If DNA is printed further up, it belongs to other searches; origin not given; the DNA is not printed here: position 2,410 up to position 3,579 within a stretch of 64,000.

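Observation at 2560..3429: Degenerate NADH-oxidase-like flavoprotein as a candidate electron-transfer partner of MetVF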

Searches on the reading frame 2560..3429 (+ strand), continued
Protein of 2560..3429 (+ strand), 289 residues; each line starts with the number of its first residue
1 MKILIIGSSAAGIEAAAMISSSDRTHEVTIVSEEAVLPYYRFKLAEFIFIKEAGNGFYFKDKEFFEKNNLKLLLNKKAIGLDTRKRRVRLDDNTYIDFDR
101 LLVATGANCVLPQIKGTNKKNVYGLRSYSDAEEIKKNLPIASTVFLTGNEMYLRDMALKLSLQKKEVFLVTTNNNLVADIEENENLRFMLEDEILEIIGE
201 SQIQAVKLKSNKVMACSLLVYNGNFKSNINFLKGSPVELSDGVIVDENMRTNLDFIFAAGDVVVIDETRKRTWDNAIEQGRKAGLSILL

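Call 6: search_solved_structures(query=window:2560-3426:+, show_alignments=3)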
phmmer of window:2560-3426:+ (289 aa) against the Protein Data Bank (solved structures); distinct sequences matched with E-value up to 0.001: 68 (the best 60 are shown).
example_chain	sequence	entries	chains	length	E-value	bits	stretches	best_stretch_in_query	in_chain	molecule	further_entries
3klj_A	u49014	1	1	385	1.1e-21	80.9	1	2-286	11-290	NAD(FAD)-dependent dehydrogenase, NirB-family (N-terminal domain)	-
1xhc_A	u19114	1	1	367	1.9e-19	73.6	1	2-281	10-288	NADH oxidase /nitrite reductase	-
8c0z_E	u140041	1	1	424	2.4e-19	73.2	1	1-264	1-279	Similar to ferredoxin:NADH oxidoreductases or NADH oxidases,potential subunit of aldehyde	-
3fg2_P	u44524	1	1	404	6.1e-15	58.8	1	3-269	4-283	Putative rubredoxin reductase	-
3cgb_A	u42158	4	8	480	6.8e-14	55.4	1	2-288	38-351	Pyridine nucleotide-disulfide oxidoreductase, class I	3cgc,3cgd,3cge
1q1r_A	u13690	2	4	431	1.6e-13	54.1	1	3-149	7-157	Putidaredoxin reductase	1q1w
3lb8_A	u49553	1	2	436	1.7e-13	54.1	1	3-149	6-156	Putidaredoxin reductase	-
3kd9_A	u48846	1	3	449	2.2e-13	53.7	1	2-284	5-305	Coenzyme A disulfide reductase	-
4fx9_A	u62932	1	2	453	2.3e-13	53.7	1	2-284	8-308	Coenzyme A disulfide reductase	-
6ruz_A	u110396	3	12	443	1.9e-12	50.6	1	3-264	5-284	NADH oxidase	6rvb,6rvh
3oc4_A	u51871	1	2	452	6.5e-12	48.9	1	1-268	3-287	Oxidoreductase, pyridine nucleotide-disulfide family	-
5l1n_A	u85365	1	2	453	6.6e-12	48.9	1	2-284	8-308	Coenzyme A disulfide reductase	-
6tuk_B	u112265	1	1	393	3.6e-11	46.5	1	2-281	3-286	Putative oxidoreductase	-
2cdu_A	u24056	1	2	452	4.9e-11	46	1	1-287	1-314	NADPH OXIDASE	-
6pfz_D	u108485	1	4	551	2.5e-10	43.7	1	1-264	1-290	NADH oxidase (NoxA-3)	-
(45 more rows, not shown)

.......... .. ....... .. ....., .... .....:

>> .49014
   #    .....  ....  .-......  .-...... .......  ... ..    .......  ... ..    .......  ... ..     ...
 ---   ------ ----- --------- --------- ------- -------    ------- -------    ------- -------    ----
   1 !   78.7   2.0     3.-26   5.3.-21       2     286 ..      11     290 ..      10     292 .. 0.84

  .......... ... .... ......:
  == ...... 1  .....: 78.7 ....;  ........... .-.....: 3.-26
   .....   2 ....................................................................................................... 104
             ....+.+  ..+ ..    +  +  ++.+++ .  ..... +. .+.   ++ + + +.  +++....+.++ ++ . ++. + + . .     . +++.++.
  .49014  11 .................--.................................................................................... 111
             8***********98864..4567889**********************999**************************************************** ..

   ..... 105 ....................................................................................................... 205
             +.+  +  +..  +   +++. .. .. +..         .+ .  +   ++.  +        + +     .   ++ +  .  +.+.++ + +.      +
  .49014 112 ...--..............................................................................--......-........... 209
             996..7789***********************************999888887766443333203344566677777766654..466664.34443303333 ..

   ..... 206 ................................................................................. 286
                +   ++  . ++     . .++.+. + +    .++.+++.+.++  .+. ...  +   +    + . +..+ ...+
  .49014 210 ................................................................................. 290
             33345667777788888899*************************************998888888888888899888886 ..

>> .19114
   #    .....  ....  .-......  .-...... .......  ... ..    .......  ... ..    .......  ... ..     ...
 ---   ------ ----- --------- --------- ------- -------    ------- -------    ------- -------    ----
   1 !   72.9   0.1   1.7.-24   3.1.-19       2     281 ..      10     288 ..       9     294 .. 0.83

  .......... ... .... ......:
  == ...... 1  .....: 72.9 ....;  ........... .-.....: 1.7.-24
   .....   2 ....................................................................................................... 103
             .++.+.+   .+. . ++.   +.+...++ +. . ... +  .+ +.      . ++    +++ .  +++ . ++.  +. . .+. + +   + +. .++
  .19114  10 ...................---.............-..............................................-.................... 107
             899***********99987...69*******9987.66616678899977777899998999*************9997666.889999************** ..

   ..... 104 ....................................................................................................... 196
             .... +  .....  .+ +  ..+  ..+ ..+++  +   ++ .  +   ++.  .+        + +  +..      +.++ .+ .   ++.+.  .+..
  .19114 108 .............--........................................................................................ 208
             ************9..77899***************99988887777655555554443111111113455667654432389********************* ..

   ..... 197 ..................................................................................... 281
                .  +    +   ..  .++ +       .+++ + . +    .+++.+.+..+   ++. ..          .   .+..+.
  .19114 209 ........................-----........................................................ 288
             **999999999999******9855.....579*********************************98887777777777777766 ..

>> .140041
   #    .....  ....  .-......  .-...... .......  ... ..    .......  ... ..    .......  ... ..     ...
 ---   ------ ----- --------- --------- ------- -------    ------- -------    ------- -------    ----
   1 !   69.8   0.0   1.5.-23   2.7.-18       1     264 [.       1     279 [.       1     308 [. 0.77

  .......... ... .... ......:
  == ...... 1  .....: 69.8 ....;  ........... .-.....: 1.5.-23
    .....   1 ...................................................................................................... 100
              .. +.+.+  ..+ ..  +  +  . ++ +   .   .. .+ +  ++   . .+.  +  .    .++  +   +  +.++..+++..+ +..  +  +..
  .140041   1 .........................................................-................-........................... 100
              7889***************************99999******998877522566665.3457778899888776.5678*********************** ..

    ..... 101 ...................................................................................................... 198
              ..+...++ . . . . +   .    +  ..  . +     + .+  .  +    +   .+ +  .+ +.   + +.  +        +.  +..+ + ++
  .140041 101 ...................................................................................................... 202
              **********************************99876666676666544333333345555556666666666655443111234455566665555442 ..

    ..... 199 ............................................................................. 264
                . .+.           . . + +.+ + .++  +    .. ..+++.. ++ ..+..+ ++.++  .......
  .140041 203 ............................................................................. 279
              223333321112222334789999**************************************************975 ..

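Call 8: find_encoding_contigs(protein=P0002, flank=8000, max_places=3)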
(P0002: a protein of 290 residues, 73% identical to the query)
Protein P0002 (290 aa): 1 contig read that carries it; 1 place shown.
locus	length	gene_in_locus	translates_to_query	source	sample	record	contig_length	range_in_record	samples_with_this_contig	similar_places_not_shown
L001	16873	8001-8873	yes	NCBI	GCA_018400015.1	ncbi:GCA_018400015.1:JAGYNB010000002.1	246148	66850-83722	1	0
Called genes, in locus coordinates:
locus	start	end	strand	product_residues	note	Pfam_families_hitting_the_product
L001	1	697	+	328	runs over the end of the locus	PF02547:Queuosine_synth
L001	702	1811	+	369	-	PF01702:TGT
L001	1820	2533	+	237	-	PF01746:tRNA_m1G_MT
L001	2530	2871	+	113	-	PF01245:Ribosomal_L19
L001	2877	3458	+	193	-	PF01351:RNase_HII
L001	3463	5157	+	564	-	PF01268:FTHFS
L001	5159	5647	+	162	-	PF04961:FTCD_C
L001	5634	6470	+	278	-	PF00763:THF_DHG_CYH, PF02882:THF_DHG_CYH_C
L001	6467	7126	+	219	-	PF12225:DUF5981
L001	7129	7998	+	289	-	PF02219:MTHFR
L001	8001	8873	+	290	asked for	PF07992:Pyr_redox_2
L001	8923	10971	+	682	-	PF03598:CdhC, PF19436:ACS_CODH_B_C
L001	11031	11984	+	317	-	PF13424:TPR_12 (faint), PF13431:TPR_17 (faint), PF00515:TPR_1 (faint), PF07719:TPR_2 (faint), PF13181:TPR_8 (faint), PF13432:TPR_16 (faint), PF13414:TPR_11 (weak)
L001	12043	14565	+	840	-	PF02739:5_3_exonuc_N, PF01367:5_3_exonuc, PF01612:DNA_pol_A_exo1 (weak), PF22619:DNA_polI_exo1, PF00476:DNA_pol_A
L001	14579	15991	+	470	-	PF08323:Glyco_transf_5, PF13439:Glyco_transf_4 (faint), PF00534:Glycos_transf_1, PF13692:Glyco_trans_1_4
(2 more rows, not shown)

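Call 9: find_encoding_contigs(protein=P0005, flank=8000, max_places=3)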
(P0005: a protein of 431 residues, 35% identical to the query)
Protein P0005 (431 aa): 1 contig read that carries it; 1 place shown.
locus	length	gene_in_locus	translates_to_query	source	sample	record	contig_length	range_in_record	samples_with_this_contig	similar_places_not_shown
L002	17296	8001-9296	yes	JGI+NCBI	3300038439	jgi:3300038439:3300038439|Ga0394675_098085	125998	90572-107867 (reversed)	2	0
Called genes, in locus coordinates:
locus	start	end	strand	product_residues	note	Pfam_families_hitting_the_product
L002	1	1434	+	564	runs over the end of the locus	PF01268:FTHFS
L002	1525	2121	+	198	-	PF04961:FTCD_C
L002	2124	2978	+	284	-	PF00763:THF_DHG_CYH, PF02882:THF_DHG_CYH_C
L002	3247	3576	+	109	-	PF18924:DUF5674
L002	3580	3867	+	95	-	-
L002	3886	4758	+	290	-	PF02219:MTHFR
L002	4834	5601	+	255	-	PF00142:Fer4_NifH, PF01656:CbiA, PF02374:ArsA_ATPase, PF13614:AAA_31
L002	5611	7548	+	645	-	PF03063:Prismane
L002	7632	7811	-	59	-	-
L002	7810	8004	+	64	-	PF00037:Fer4, PF12837:Fer4_6, PF13247:Fer4_11 (weak), PF14697:Fer4_21 (faint), PF12838:Fer4_7 (weak), PF13187:Fer4_9 (weak), PF13484:Fer4_16 (faint)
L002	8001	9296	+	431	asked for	PF03486:HI0933_like (faint), PF07992:Pyr_redox_2, PF13450:NAD_binding_8 (faint), PF01266:DAO (faint), PF13738:Pyr_redox_3, PF00070:Pyr_redox, PF18267:Rubredoxin_C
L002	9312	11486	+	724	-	PF18537:CODH_A_N, PF03598:CdhC, PF19436:ACS_CODH_B_C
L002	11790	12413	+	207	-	PF00515:TPR_1 (weak), PF07719:TPR_2 (weak), PF13424:TPR_12 (weak), PF13432:TPR_16 (weak), PF13414:TPR_11 (weak), PF13431:TPR_17 (weak), PF00515:TPR_1 (weak), PF13414:TPR_11, +9 more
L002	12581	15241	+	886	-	PF02739:5_3_exonuc_N, PF01367:5_3_exonuc, PF22619:DNA_polI_exo1 (weak), PF00476:DNA_pol_A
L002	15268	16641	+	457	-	PF08323:Glyco_transf_5, PF00534:Glycos_transf_1, PF13692:Glyco_trans_1_4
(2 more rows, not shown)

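Call 10: find_encoding_contigs(protein=P0004, flank=8000, max_places=3)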
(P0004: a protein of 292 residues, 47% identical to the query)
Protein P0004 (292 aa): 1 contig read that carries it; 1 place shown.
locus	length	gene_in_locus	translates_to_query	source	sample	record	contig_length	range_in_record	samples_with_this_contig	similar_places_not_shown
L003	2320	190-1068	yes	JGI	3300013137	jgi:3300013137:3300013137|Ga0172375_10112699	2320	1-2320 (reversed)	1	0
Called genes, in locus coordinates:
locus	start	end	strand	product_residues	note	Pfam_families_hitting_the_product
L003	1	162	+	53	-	?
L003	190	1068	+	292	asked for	PF07992:Pyr_redox_2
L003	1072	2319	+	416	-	?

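Call 17: find_related_loci(query=A2, collection=genome_contigs, flank=10000)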
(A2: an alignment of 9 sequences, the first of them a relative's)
Query A2 (289 aa) in genome_contigs; peptide patterns used: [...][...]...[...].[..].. (x = any residue, [..] = any of these).
599 stretches matched a pattern (row limit reached: there are more); 531 encode a relative of the query (tblastn E <= 1e-3); the best 80 are kept; 80 distinct loci.
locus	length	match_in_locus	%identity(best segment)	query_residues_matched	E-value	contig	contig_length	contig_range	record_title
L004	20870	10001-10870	73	1-289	1e-142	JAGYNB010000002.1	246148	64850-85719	MAG: Candidatus Omnitrophota bacterium isolate M55B134 2, whole genome shotgun sequence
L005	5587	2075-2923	34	2-287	4e-51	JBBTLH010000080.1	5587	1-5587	MAG: Candidatus Omnitrophota bacterium isolate H51-bin162_1 H51_bin162_1_000000000080, whole genome shotgun sequence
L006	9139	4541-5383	36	2-280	1e-50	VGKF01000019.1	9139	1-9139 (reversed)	MAG: Candidatus Omnitrophota bacterium isolate K_DeepCast_150m_m2_086 K_DeepCast_150m_m2_086_Ga0194126_10015800, whole g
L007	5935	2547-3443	34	4-284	2e-50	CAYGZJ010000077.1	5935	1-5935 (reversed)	MAG TPA_asm: uncultured Planctomycetales bacterium isolate ERP119294_co1_460 genome assembly, contig: NODE_20579_length_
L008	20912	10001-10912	34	3-287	3e-50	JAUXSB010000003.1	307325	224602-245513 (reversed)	MAG: Candidatus Omnitrophota bacterium isolate C12_metabat.bin.33_sub C12_k141_645004, whole genome shotgun sequence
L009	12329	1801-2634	34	2-284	1e-50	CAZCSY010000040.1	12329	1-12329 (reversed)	MAG TPA_asm: uncultured Planctomycetia bacterium isolate binchicken_co81_68 genome assembly, contig: NODE_8048_length_12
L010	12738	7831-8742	33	2-287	2e-48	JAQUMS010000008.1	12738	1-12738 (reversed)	MAG: Candidatus Omnitrophota bacterium isolate STD1_16 NODE_13026_length_12738_cov_2.205773_Sandtown_D1, whole genome sh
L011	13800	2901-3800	33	4-284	4e-48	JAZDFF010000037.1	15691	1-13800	MAG: Candidatus Omnitrophota bacterium isolate MEGAHIT-group-0.194 k141_10342954, whole genome shotgun sequence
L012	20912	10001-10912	36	3-287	1e-47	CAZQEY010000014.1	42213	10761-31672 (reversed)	MAG TPA_asm: uncultured Planctomycetales bacterium isolate binchicken_co178_242 genome assembly, contig: NODE_1464_lengt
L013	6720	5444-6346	33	3-284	8e-47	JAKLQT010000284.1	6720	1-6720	MAG: Candidatus Omnitrophota bacterium isolate bin S2.42 k141_748376, whole genome shotgun sequence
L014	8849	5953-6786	37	2-284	1e-46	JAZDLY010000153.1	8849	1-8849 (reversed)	MAG: Candidatus Omnitrophota bacterium isolate MEGAHIT-group-0.624 k141_13576403, whole genome shotgun sequence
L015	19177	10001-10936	33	2-287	4e-46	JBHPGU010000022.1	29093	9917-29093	Candidatus Omnitrophota bacterium isolate SAG AM-311-N09 NODE_22_length_29093_cov_25.270921, whole genome shotgun sequen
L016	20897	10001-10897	34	4-284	6e-46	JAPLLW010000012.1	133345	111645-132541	MAG: Candidatus Omnitrophota bacterium isolate LacPavin_0419_WC70L_MAG_40_11 LacPavin_0419_WC70L_scaffold_936737, whole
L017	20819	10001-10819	32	3-284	2e-45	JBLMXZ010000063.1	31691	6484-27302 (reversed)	MAG: Deltaproteobacteria bacterium isolate MAG242 PRJNA957066_bin24_renamed_62, whole genome shotgun sequence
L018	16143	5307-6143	33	3-284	9e-46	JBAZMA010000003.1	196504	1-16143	MAG: Candidatus Omnitrophota bacterium isolate SO_2017_LW4_3 scaffold_46_c2_LW137-91_2017, whole genome shotgun sequence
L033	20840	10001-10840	32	2-280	9e-40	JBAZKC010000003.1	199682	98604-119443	MAG: Candidatus Omnitrophota bacterium isolate SO_2017_LW4_134 scaffold_209_c1_LW137-91_2017, whole genome shotgun seque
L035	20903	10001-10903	31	3-284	4e-39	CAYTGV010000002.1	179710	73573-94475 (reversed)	MAG TPA_asm: uncultured Planctomycetia bacterium isolate SRP191223_co1_41 genome assembly, contig: NODE_10_length_179710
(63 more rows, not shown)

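Call 32: predict_structure(alignment_id=A3)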
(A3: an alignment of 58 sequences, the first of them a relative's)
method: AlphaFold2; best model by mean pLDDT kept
length: 289 residues; sequences in the alignment: 58
mean_pLDDT: 95.5   pTM: 0.92
mean pLDDT of the five models: 95.5, 95.2, 94.9, 94.9, 94.8
residues with pLDDT >= 90: 272; 70-90: 16; 50-70: 1; < 50: 0
segments of 3 or more residues with pLDDT < 50: none
pLDDT, mean of each block of 10 residues (from residue 1): 98 98 96 96 94 88 95 98 98 98 96 95 96 97 96 95 97 92 96 95 97 98 93 97 96 98 83 95 98
secondary structure, 60 per line:
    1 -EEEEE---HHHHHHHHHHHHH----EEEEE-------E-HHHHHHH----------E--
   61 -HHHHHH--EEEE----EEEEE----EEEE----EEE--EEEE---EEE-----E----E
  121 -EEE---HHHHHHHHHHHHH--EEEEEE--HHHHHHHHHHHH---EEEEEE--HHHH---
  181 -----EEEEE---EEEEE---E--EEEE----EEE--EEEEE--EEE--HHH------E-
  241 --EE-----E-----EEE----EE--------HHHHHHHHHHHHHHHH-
elements in order: E2-6 H10-22 E27-31 H41-47 H62-67 E70-73 E78-82 E87-90 E95-97 E100-103 E107-109 E122-124 H128-140 E143-148 H151-162 E166-171 H174-177 E186-190 E194-198 E205-208 E213-215 E218-222 E225-227 E256-258 H273-288
